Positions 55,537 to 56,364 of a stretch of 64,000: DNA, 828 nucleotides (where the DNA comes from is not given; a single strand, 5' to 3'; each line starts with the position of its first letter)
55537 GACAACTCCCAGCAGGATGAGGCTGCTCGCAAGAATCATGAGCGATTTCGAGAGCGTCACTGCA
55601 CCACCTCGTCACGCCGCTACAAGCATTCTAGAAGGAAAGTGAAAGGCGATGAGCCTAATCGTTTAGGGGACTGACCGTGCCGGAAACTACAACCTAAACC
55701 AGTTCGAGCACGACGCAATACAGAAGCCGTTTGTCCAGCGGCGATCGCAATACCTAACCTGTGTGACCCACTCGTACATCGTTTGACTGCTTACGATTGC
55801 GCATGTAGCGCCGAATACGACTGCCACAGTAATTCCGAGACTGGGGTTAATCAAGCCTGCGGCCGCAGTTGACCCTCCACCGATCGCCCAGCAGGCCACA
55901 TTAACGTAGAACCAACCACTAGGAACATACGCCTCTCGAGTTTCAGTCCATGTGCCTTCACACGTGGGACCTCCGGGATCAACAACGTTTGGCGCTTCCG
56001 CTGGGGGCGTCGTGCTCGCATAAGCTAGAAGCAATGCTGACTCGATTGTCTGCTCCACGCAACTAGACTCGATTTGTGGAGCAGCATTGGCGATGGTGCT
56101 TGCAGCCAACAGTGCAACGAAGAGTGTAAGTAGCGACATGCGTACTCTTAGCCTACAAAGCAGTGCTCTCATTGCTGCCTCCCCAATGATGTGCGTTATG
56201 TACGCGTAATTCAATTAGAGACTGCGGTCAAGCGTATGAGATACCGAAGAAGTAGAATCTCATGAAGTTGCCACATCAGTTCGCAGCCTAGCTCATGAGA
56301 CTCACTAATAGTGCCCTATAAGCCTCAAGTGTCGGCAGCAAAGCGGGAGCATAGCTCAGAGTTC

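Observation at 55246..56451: Low-GC islet: Cys-rich secreted protein followed by a small membrane protein, a candidate toxin/immunity-like pair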

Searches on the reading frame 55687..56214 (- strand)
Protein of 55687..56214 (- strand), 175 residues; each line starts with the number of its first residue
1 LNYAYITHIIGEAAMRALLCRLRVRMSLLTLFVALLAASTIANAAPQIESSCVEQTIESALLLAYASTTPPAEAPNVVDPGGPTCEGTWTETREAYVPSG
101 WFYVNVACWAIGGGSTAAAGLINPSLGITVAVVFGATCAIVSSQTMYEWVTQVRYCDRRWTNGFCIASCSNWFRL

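Call 4: search_protein_families(library=pfam, proteins=[window:55687-56214:-], max_evalue=1)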
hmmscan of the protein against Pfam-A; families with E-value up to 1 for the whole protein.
window:55687-56214:- (175 aa): 1 family
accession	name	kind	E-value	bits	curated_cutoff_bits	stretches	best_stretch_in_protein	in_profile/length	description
PF14862.11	Defensin_big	-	0.1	13.1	25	0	124-170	5-43/55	Big defensin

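Call 5: find_homologous_proteins(query=window:55690-56172:-, max_evalue=10)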
Query seq(161 aa): 1581 candidates shared short words with the query, none scored E <= 10.

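Call 6: search_protein_families(library=ncbifam, proteins=[window:55687-56214:-], max_evalue=1)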
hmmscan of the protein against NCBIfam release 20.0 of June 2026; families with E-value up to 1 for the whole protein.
window:55687-56214:- (175 aa): 1 family
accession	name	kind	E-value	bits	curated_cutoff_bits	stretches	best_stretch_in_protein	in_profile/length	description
TIGR04333.1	Clo7Bot_mod_Cys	subfamily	0.28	11.1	31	1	159-171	8-22/34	Clo7bot family Cys-rich peptide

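Call 13: find_related_loci(query=window:55690-56172:-, collection=genome_contigs, flank=8000)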
Query seq(161 aa) (161 aa) in genome_contigs; peptide patterns used: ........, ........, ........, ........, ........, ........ (x = any residue, [..] = any of these).
209 stretches matched a pattern, but none encodes a relative of the query by tblastn (E <= 1e-3).

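Call 14: find_related_loci(query=window:55690-56172:-, collection=metagenome_contigs, flank=8000)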
Query seq(161 aa) (161 aa) in metagenome_contigs; peptide patterns used: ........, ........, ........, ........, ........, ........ (x = any residue, [..] = any of these).
349 stretches matched a pattern, but none encodes a relative of the query by tblastn (E <= 1e-3).

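Call 15: find_related_loci(query=window:55690-56172:-, collection=viral_contigs, flank=8000)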
Query seq(161 aa) (161 aa) in viral_contigs; peptide patterns used: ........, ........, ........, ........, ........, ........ (x = any residue, [..] = any of these).
19 stretches matched a pattern, but none encodes a relative of the query by tblastn (E <= 1e-3).

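Call 26: find_homologous_proteins(query=A1, max_evalue=0.01)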
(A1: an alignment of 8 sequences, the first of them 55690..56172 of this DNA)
Query A1 (8 sequences) (161 aa, profile of the alignment): 3 proteins with E <= 0.01 among 8000 candidates.
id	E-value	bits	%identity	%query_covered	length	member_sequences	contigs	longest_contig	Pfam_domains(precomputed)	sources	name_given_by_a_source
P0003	9.6e-57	209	41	86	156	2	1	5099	-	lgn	-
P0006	7.9e-55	203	37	94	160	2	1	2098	-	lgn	-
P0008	1.0e-51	193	29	93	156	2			-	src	-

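Call 42: find_related_loci(query=A4, collection=metagenome_contigs, flank=8000)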
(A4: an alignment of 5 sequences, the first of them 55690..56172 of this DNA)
Query A4 (161 aa) in metagenome_contigs; peptide patterns used: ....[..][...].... (x = any residue, [..] = any of these).
192 stretches matched a pattern, but none encodes a relative of the query by tblastn (E <= 1e-3).

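Call 43: find_related_loci(query=A4, collection=viral_contigs, flank=8000)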
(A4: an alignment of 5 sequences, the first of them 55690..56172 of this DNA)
Query A4 (161 aa) in viral_contigs; peptide patterns used: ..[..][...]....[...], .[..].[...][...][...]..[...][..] (x = any residue, [..] = any of these).
35 stretches matched a pattern, but none encodes a relative of the query by tblastn (E <= 1e-3).

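Call 49: search_solved_structures(query=A1, max_evalue=10, show_alignments=2)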
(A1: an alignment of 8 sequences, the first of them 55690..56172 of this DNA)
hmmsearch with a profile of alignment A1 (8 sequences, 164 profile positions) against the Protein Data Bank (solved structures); distinct sequences matched with E-value up to 10: 2.
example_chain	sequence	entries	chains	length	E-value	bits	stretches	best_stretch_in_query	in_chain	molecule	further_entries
4x9u_A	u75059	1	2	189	0.71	13.1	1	60-94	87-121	Kiwellin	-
5f1s_A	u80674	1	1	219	4.4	10.5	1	80-134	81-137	polymeric Immunoglobulin Receptor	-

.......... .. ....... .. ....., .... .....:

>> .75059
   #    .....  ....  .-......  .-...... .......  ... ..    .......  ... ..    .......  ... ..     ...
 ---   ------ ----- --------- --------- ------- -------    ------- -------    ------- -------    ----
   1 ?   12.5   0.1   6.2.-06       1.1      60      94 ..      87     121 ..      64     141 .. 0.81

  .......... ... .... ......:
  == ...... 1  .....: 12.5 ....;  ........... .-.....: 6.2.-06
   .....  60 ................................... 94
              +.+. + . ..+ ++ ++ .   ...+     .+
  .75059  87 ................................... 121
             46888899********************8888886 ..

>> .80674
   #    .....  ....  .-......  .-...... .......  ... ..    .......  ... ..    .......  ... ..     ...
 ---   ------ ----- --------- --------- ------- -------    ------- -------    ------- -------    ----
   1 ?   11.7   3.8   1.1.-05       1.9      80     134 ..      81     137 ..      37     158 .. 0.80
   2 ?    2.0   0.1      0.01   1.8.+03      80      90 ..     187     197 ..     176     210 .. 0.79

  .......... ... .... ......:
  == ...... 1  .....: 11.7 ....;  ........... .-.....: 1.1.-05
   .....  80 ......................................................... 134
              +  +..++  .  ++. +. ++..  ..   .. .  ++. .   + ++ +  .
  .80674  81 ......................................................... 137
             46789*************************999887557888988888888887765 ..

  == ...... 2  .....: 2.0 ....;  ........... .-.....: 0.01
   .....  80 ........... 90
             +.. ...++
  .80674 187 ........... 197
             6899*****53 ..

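Call 50: search_protein_families(library=pfam, alignment_id=A1, max_evalue=1)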
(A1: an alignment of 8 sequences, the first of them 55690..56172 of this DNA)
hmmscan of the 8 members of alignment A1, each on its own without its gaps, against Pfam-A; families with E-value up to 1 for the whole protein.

A. member 1, window:55690-56172:- (161 aa): 1 family
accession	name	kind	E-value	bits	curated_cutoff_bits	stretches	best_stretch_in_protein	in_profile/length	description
PF14862.11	Defensin_big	-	0.074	13.6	25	0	110-156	5-43/55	Big defensin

B. families by the number of members that match (of 8 scanned): 9 families
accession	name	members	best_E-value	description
PF23636.1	DUF7144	1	0.0031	Domain of unknown function (DUF7144)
PF12811.12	BaxI_1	1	0.036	Bax inhibitor 1 like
PF14862.11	Defensin_big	1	0.074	Big defensin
PF16080.10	Phage_holin_2_3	1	0.079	Bacteriophage holin family HP1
PF02775.26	TPP_enzyme_C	1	0.18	Thiamine pyrophosphate enzyme, C-terminal TPP binding domain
PF09796.14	QCR10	1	0.35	Ubiquinol-cytochrome-c reductase complex subunit (QCR10)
PF21872.3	SAM_5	1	0.36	SAM domain-like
PF06747.18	CHCH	1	0.38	CHCH domain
PF05433.20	Rick_17kDa_Anti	1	0.97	Glycine zipper 2TM domain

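Call 51: predict_structure(alignment_id=A1)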
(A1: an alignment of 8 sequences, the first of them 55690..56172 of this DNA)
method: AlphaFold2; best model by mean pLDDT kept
length: 161 residues; sequences in the alignment: 8
mean_pLDDT: 77.3   pTM: 0.47
mean pLDDT of the five models: 77.3, 75.8, 73.1, 72.9, 69.9
residues with pLDDT >= 90: 56; 70-90: 62; 50-70: 15; < 50: 28
segments of 3 or more residues with pLDDT < 50: 29-56
pLDDT, mean of each block of 10 residues (from residue 1): 75 81 59 43 45 51 73 93 92 87 91 82 90 95 91 90 83
secondary structure, 60 per line:
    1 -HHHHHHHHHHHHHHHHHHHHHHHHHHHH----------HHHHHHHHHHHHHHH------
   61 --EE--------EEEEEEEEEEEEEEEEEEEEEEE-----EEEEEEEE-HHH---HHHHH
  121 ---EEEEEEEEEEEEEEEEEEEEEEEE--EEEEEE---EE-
elements in order: H2-29 H40-54 E73-95 E101-108 H116-120 E124-147 E150-155

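Call 66: fold_search(model_id=the predicted structure, library=pdb)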
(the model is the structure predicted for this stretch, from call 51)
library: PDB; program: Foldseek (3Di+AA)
matches with E <= 10: 488; with E <= 0.001: 0
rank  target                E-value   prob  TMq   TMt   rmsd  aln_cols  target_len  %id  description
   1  8as5_B                1.1e-01  0.07  0.09  0.12  20.7       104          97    6  CryoEM structure of the human Nucleophosmin 1 core (released 2023-02-15)
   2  1xe0_C                1.3e-01  0.13  0.13  0.18  20.9       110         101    5  The structure and function of Xenopus NO38-core, a histone binding chaperone in the nucleolus (released 2004-12-21)
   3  4n8m_B                1.4e-01  0.13  0.12  0.17  22.7       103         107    9  Structural polymorphism in the N-terminal oligomerization domain of NPM1 (released 2014-03-12)
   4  8as5_C                1.5e-01  0.07  0.09  0.14  22.4       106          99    6  CryoEM structure of the human Nucleophosmin 1 core (released 2023-02-15)
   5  1xe0_J                1.8e-01  0.08  0.10  0.14  22.4       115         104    4  The structure and function of Xenopus NO38-core, a histone binding chaperone in the nucleolus (released 2004-12-21)
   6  1xb9_A                2.1e-01  0.14  0.13  0.17  22.1       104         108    7  The structure and function of Xenopus NO38-core, a histone chaperone in the nucleolus (released 2004-12-21)
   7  1xb9_E                2.1e-01  0.10  0.13  0.18  23.2       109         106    6  The structure and function of Xenopus NO38-core, a histone chaperone in the nucleolus (released 2004-12-21)
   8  1xe0_E                2.1e-01  0.06  0.08  0.11  21.8        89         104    7  The structure and function of Xenopus NO38-core, a histone binding chaperone in the nucleolus (released 2004-12-21)
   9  4n8m_A                2.3e-01  0.05  0.09  0.12  21.4       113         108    4  Structural polymorphism in the N-terminal oligomerization domain of NPM1 (released 2014-03-12)
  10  4n8m_C                2.4e-01  0.10  0.13  0.18  21.1       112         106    4  Structural polymorphism in the N-terminal oligomerization domain of NPM1 (released 2014-03-12)
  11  4n8m_D                2.5e-01  0.10  0.12  0.18  22.6       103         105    9  Structural polymorphism in the N-terminal oligomerization domain of NPM1 (released 2014-03-12)
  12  1xb9_G                2.8e-01  0.08  0.13  0.18  22.6       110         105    6  The structure and function of Xenopus NO38-core, a histone chaperone in the nucleolus (released 2004-12-21)
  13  5i2s_A                2.8e-01  0.08  0.12  0.05  20.8       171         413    9  PREFUSION FORM OF THE VESICULAR STOMATITIS VIRUS GLYCOPROTEIN G ECTODOMAIN (released 2016-03-02)
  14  1xb9_C                3.0e-01  0.12  0.14  0.19  22.6       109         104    7  The structure and function of Xenopus NO38-core, a histone chaperone in the nucleolus (released 2004-12-21)
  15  1xe0_D                3.2e-01  0.12  0.12  0.17  22.1       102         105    7  The structure and function of Xenopus NO38-core, a histone binding chaperone in the nucleolus (released 2004-12-21)
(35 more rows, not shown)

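Call 67: fold_search(model_id=the predicted structure, library=viral)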
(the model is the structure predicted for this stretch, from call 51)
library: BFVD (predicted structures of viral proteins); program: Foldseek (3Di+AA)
matches with E <= 10: 994; with E <= 0.001: 0
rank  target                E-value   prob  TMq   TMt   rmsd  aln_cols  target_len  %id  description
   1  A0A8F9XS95            2.1e-02  0.13  0.09  0.08  25.9       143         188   13  Cap [Po-Circo-like virus]
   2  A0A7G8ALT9            2.2e-02  0.15  0.11  0.08  20.7       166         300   11  (no name in the UniProt tables at hand)
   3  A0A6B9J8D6            2.5e-02  0.25  0.15  0.18  10.3       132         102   13  (no name in the UniProt tables at hand)
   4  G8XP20                3.5e-02  0.13  0.12  0.08  33.8       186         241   11  Truncated glycoprotein [Spring viremia of carp virus]
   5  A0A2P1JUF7            4.9e-02  0.30  0.18  0.10  21.9       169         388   12  Tail fiber protein [Erwinia phage vB_EamM-Bue1]
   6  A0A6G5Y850            6.5e-02  0.18  0.16  0.04  24.7       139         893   11  (no name in the UniProt tables at hand)
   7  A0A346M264            7.7e-02  0.12  0.13  0.05  26.7       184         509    8  (no name in the UniProt tables at hand)
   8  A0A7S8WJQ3            8.1e-02  0.11  0.14  0.11  31.6       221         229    8  Putative glycoprotein (Fragment) [Aedes rhabdo-like virus]
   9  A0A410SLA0            8.6e-02  0.51  0.20  0.13  11.7       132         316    5  Glycoprotein (Fragment) [Snakehead rhabdovirus]
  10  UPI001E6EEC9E         9.1e-02  0.98  0.26  0.42   4.6        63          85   14  (no name look-up for this kind of identifier)
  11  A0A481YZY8            9.6e-02  0.11  0.13  0.09  20.8       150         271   10  Transmembrane protein [Mimivirus LCMiAC01]
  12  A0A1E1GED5            1.0e-01  0.20  0.18  0.21  16.5       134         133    9  (no name in the UniProt tables at hand)
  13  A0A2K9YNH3            1.0e-01  0.13  0.15  0.04  32.7       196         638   13  (no name in the UniProt tables at hand)
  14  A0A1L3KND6            1.0e-01  0.09  0.13  0.05  27.7       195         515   12  (no name in the UniProt tables at hand)
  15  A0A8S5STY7            1.1e-01  0.33  0.19  0.17  10.2       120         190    6  Uncharacterized protein [Siphoviridae sp. ctKwY15]
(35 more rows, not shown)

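Call 78: search_protein_families(library=padloc, proteins=[window:55690-56172:-], max_evalue=1)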
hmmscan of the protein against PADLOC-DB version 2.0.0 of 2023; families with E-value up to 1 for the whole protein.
window:55690-56172:- (161 aa): 0 families

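Call 79: search_protein_families(library=phrogs, proteins=[window:55690-56172:-], max_evalue=1)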
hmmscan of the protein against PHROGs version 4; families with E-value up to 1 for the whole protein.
window:55690-56172:- (161 aa): 2 families
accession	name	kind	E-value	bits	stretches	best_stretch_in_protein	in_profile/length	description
phrog_16313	-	head and packaging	0.023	13.8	1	34-106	184-255/888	virion structural protein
phrog_32751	-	unknown function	0.31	12.3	1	139-156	6-24/48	-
